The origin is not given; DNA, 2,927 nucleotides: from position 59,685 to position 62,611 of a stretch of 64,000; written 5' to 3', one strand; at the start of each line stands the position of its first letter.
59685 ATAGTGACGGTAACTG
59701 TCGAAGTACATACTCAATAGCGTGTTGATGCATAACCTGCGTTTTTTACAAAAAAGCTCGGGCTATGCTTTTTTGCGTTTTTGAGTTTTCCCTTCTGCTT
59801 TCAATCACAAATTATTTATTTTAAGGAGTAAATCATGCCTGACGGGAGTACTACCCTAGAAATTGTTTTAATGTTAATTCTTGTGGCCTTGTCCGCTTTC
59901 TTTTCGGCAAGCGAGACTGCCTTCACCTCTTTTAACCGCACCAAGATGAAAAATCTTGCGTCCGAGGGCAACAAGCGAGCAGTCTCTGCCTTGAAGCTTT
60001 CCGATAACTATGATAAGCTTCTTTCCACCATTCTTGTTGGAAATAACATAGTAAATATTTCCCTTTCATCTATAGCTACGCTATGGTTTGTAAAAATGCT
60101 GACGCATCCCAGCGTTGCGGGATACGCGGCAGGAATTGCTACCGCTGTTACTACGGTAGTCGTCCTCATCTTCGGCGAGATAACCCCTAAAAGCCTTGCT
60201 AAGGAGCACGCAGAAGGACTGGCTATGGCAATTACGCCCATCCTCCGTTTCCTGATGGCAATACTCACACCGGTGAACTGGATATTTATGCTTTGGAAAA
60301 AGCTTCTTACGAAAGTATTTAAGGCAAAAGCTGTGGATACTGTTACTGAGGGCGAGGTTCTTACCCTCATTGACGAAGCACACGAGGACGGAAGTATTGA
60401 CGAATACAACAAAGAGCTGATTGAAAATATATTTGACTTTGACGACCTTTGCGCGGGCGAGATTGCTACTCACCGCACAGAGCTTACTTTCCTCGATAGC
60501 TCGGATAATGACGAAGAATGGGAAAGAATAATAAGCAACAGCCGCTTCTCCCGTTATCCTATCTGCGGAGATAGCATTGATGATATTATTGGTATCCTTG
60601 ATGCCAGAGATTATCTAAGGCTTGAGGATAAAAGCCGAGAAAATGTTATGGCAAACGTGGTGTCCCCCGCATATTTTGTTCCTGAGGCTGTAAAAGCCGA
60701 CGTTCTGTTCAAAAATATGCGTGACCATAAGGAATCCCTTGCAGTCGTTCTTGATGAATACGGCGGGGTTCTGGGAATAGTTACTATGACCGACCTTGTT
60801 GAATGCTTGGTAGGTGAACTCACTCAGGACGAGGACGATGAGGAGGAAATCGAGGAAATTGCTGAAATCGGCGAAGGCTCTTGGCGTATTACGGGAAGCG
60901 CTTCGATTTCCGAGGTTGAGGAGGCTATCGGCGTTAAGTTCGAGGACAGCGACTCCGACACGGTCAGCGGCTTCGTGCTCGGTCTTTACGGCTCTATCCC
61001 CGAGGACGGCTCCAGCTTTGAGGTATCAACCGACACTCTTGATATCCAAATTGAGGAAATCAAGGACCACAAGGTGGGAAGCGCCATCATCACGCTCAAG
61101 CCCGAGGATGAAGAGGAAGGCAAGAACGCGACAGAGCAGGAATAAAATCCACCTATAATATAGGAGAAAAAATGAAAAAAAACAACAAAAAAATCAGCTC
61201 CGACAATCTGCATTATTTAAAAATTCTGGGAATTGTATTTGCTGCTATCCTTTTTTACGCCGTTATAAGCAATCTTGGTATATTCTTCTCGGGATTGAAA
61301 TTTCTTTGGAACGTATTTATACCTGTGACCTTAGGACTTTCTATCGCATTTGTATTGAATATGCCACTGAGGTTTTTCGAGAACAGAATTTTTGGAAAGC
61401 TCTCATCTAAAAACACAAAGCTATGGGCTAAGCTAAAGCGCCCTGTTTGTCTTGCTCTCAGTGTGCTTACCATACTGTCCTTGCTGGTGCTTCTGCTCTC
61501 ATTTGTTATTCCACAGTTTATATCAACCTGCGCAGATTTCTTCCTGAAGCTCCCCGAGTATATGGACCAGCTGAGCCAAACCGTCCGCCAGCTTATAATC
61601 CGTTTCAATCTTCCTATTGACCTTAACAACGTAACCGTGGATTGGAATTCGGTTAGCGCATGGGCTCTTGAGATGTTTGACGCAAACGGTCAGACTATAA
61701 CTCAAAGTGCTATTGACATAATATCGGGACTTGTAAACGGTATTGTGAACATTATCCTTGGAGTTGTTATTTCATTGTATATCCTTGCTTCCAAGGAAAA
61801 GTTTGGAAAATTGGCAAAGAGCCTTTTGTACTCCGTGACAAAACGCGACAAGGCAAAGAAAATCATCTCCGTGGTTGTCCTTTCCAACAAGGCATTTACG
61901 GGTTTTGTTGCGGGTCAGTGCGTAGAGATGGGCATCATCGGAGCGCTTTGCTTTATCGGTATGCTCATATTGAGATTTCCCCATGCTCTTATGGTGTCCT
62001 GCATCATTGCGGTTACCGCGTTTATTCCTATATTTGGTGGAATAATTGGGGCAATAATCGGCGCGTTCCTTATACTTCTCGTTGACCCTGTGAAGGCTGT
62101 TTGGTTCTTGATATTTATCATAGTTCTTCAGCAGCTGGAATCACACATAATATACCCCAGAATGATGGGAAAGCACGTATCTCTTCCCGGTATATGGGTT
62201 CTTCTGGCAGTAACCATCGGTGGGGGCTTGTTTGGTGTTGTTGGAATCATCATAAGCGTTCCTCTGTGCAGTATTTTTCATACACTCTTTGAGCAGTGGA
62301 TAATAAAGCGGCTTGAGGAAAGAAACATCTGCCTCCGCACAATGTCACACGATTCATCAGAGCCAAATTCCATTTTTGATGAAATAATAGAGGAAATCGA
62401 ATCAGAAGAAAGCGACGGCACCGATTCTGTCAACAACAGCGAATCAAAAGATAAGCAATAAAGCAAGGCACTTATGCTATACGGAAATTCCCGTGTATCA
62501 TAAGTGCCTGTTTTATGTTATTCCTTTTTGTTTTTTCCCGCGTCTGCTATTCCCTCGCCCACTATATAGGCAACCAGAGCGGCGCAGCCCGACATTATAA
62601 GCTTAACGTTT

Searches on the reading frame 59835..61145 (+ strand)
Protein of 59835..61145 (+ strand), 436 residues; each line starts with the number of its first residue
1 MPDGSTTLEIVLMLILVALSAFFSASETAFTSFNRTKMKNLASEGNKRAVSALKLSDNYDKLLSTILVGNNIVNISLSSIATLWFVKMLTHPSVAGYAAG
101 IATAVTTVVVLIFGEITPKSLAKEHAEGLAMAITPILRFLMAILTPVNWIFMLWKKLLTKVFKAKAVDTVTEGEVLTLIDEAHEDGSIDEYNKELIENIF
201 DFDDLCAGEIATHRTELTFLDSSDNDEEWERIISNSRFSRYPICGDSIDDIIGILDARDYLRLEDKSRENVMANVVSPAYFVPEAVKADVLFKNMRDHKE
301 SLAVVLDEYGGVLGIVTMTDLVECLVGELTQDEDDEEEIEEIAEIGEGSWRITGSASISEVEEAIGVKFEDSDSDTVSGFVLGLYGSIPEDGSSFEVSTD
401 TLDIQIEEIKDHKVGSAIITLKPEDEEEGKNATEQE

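Call 51: search_protein_families(library=pfam, proteins=[window:59835-61145:+], max_evalue=0.000001)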
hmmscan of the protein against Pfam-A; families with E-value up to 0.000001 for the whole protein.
window:59835-61145:+ (436 aa): 3 families
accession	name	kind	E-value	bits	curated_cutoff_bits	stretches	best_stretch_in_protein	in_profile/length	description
PF01595.25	CNNM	-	4.5e-51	173.5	28.4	1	12-191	2-180/181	Cyclin M transmembrane N-terminal domain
PF03471.22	CorC_HlyC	-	2e-17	63.4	27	1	344-421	2-79/81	Transporter associated domain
PF00571.33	CBS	-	3.8e-11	43.6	24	0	279-326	9-56/57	CBS domain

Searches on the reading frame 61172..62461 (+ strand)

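Call 51: search_protein_families(library=pfam, proteins=[window:61172-62461:+], max_evalue=0.000001)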
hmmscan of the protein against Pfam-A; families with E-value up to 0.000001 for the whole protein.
window:61172-62461:+ (429 aa): 1 family
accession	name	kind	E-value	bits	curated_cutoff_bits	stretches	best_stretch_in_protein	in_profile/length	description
PF01594.21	AI-2E_transport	-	4.5e-46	158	34.3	1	31-376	9-326/327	AI-2E family transporter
